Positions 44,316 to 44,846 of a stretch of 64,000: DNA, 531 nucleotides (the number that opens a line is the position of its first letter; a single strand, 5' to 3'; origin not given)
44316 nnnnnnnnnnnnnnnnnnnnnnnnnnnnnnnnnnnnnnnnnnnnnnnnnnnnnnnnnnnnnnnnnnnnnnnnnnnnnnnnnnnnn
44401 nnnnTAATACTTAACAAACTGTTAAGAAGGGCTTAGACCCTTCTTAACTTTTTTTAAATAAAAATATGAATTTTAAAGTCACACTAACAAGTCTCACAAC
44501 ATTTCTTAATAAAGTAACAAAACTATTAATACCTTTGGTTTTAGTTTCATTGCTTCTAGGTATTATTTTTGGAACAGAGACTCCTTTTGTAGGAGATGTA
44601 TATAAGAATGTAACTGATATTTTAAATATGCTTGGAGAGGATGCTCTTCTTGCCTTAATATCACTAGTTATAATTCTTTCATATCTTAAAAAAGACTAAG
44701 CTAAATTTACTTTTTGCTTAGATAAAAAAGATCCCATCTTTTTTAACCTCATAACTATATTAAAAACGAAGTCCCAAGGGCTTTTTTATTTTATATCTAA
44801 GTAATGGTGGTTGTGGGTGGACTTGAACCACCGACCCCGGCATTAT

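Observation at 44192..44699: Tandem pair of paralogous 71/77-aa two-helix membrane proteins of no recognisable family, in the pnp / tRNA-Met gap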

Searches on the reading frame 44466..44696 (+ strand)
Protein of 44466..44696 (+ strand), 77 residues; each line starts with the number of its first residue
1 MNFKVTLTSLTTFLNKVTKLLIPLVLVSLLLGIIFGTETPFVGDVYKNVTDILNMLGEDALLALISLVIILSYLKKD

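Call 4: search_protein_families(library=pfam, proteins=[window:44466-44696:+], max_evalue=10)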
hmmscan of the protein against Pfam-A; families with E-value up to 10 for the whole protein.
seq(77 aa): 2 families
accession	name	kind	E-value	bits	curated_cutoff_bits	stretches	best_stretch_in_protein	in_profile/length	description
PF12822.12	ECF_trnsprt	-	0.011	16.2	30.7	1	13-71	25-83/169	ECF transporter, substrate-specific component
PF19451.5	DUF5989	-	0.12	12.9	27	1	7-35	4-33/49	Family of unknown function (DUF5989)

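Call 5: search_protein_families(library=ncbifam, proteins=[window:44466-44696:+], max_evalue=10)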
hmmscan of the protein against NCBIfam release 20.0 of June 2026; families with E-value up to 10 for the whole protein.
seq(77 aa): 2 families
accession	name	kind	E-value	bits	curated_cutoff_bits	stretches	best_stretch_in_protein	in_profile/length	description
NF011962.0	PRK15433.1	equivalog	0.024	13.8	790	1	8-70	358-419/439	branched-chain amino acid transporter carrier protein BrnQ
NF008160.0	PRK10913.1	equivalog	0.15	11.4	483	1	24-71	108-151/300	dipeptide ABC transporter permease DppC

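Call 8: find_homologous_proteins(query=window:44466-44696:+, max_evalue=0.01)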
Query seq(77 aa) (77 aa): 642 proteins with E <= 0.01 among 665 candidates; the best 120 are listed.
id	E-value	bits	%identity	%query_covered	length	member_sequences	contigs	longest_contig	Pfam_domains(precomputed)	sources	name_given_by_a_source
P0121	1.2e-35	138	95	100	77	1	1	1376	-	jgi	-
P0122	1.7e-34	134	91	100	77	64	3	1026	-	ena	-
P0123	2.1e-34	134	91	100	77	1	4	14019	-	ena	-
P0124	3.0e-34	134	92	100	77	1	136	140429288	-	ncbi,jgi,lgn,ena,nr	ncbi:hypothetical protein OAT15_04615 [Gammaproteobacteria bacterium]|jgi:Kef-type K+ transport syst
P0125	4.0e-34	133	92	100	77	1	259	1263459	-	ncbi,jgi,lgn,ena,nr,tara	ncbi:hypothetical protein N9J68_04245 [Gammaproteobacteria bacterium]|jgi:Kef-type K+ transport syst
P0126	5.5e-34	133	91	100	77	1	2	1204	-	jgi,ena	jgi:NhaP-type Na+/H+ or K+/H+ antiporter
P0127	7.0e-34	132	91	100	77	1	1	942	-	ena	-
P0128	7.3e-34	132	91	100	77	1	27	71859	-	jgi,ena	-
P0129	8.1e-34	132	90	100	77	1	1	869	-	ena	-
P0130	8.3e-34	132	92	100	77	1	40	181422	-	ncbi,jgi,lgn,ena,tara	tara:strand:+ start:1051 stop:1284 length:234 start_codon:yes stop_codon:yes gene_type:complete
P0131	8.6e-34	132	90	100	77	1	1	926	-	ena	-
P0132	9.9e-34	132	91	100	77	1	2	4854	-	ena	-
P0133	1.1e-33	132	90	100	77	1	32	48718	-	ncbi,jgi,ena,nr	ncbi:MAG: hypothetical protein P8I49_00790 [SAR86 cluster bacterium]|jgi:purine-cytosine permease-li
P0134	1.2e-33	132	91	100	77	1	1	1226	-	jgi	jgi:Kef-type K+ transport system membrane component KefB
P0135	1.4e-33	132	91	100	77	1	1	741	-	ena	-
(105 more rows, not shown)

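Call 14: find_related_loci(query=A2, collection=genome_contigs, flank=4000)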
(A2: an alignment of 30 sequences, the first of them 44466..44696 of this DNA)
Query A2 (77 aa) in genome_contigs; peptide patterns used: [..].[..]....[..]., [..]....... (x = any residue, [..] = any of these).
134 stretches matched a pattern; 44 encode a relative of the query (tblastn E <= 1e-3); 44 distinct loci.
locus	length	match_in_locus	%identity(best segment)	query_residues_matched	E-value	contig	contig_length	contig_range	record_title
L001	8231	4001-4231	100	1-77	6e-44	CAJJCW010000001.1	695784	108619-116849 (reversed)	MAG: SAR86 cluster bacterium SAR86B isolate FRAM18_bin313 genome assembly, contig: FRAM18_bin313-1, whole genome shotgun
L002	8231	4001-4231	94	1-77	3e-41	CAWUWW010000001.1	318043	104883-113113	MAG: uncultured SAR86 cluster bacterium isolate HER22_SIP_1000_bin_47 genome assembly, contig: HER22_SP_1000_bin_47-read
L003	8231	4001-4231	91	1-77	9e-41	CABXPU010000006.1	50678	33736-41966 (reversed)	MAG: uncultured SAR86 cluster bacterium isolate AG-319-N19 genome assembly, contig: AG-319-N19_NODE_6, whole genome shot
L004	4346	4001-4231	92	1-77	1e-40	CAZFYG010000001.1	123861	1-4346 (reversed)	MAG TPA_asm: uncultured Gammaproteobacteria bacterium isolate binchicken_co285_261 genome assembly, contig: NODE_59_leng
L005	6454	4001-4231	91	1-77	2e-40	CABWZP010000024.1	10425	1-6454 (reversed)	MAG: uncultured SAR86 cluster bacterium isolate AG-313-D02 genome assembly, contig: AG-313-D02_NODE_24, whole genome sho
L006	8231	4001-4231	91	1-77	3e-40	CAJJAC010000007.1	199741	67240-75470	MAG: SAR86 cluster bacterium SAR86B isolate FRAM18_bin308 genome assembly, contig: FRAM18_bin308-7, whole genome shotgun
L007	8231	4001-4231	88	1-77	7e-40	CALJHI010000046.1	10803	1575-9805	MAG: uncultured SAR86 cluster bacterium isolate S2_Bin_METABAT__269_1 genome assembly, contig: c_000004456101, whole gen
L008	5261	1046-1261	94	1-72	2e-39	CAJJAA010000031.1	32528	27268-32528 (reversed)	MAG: uncultured OM182 clade bacterium isolate FRAM18_bin281 genome assembly, contig: FRAM18_bin281-31, whole genome shot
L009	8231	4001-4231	86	1-77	5e-39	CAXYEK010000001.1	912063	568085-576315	MAG: uncultured SAR86 cluster bacterium isolate FRAM_RAS_F4_08_1718_2-MAG_1 genome assembly, contig: FRAM_RAS_F4_08_1718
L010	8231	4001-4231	83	1-77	2e-38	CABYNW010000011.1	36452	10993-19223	MAG: uncultured SAR86 cluster bacterium isolate AG-333-I15 genome assembly, contig: AG-333-I15_NODE_11, whole genome sho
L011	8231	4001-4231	84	1-77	1e-38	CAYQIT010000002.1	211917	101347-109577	MAG TPA_asm: uncultured Gammaproteobacteria bacterium isolate binchicken_co215_37 genome assembly, contig: NODE_3_length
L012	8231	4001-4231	84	1-77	3e-38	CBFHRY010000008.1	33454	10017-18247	MAG: Gammaproteobacteria bacterium isolate AGTU_67_bin_73_strict genome assembly, contig: AGTU_67_bin_73_strict_c8, whol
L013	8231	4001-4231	82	1-77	8e-38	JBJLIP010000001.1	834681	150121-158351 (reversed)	MAG: Gammaproteobacteria bacterium isolate LRMED-367 SAR86-LRMED-367-C2, whole genome shotgun sequence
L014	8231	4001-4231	84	1-77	1e-37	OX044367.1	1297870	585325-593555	MAG: uncultured SAR86 cluster bacterium isolate A_MB256 genome assembly, chromosome: A_MB256_contig-1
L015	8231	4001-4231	84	1-77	1e-37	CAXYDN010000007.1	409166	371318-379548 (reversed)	MAG: uncultured SAR86 cluster bacterium isolate FRAM_RAS_F4_10_1920_2-MAG_18 genome assembly, contig: FRAM_RAS_F4_10_192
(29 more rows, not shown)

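Call 17: search_solved_structures(query=A2, max_evalue=10)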
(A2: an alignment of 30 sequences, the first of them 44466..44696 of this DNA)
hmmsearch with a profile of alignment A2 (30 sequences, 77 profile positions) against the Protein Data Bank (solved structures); distinct sequences matched with E-value up to 10: 4.
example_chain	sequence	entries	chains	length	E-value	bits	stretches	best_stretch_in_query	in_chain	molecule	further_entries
3k9c_A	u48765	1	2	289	1.4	12.7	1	27-66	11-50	Transcriptional regulator, LacI family protein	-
8eow_A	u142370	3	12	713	2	12.3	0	20-56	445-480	Potassium voltage-gated channel subfamily H member 1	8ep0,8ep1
6pbx_A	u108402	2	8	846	3.1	11.7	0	20-56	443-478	Potassium voltage-gated channel subfamily H member 1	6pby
5k7l_A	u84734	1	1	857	3.2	11.6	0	20-56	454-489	Potassium voltage-gated channel subfamily H member 1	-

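Call 18: search_protein_families(library=phrogs, proteins=[window:44466-44696:+], max_evalue=1)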
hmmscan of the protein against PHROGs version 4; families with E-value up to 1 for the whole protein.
window:44466-44696:+ (77 aa): 0 families

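Call 19: search_protein_families(library=padloc, proteins=[window:44466-44696:+], max_evalue=1)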
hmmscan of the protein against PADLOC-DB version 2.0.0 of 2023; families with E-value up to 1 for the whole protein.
window:44466-44696:+ (77 aa): 0 families

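Call 64: predict_structure(alignment_id=A5)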
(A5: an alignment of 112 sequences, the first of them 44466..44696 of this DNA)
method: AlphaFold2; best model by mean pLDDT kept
length: 77 residues; sequences in the alignment: 112
mean_pLDDT: 89.1   pTM: 0.57
mean pLDDT of the five models: 89.1, 87.6, 80.0, 79.5, 79.0
residues with pLDDT >= 90: 45; 70-90: 30; 50-70: 2; < 50: 0
segments of 3 or more residues with pLDDT < 50: none
pLDDT, mean of each block of 10 residues (from residue 1): 90 95 91 85 87 88 91 85
secondary structure, 60 per line:
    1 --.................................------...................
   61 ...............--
elements in order: H3-35 H42-75

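Call 68: fold_search(model_id=the predicted structure, library=pdb)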
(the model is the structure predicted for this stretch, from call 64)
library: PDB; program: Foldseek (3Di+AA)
matches with E <= 10: 2; with E <= 0.001: 0
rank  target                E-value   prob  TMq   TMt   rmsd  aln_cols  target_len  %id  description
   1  4biy_D                5.9e+00  0.08  0.30  0.12  10.7        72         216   15  Crystal structure of CpxAHDC (monoclinic form 2) (released 2014-02-12)
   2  4biv_A                1.0e+01  0.06  0.31  0.13   8.2        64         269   17  Crystal structure of CpxAHDC (trigonal form) (released 2014-02-12)

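Call 69: fold_search(model_id=the predicted structure, library=viral)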
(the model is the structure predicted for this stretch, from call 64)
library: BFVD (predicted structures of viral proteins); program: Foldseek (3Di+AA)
matches with E <= 10: 1; with E <= 0.001: 0
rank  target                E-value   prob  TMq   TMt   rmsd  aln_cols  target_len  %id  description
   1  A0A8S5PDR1            6.7e+00  0.06  0.30  0.28  10.3        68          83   20  Uncharacterized protein [Siphoviridae sp. ctc6d98]

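Call 91: find_related_loci(query=A2, collection=viral_contigs, flank=3000)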
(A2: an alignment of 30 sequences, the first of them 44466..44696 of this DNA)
Query A2 (77 aa) in viral_contigs; peptide patterns used: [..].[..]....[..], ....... (x = any residue, [..] = any of these).
152 stretches matched a pattern, but none encodes a relative of the query by tblastn (E <= 1e-3).
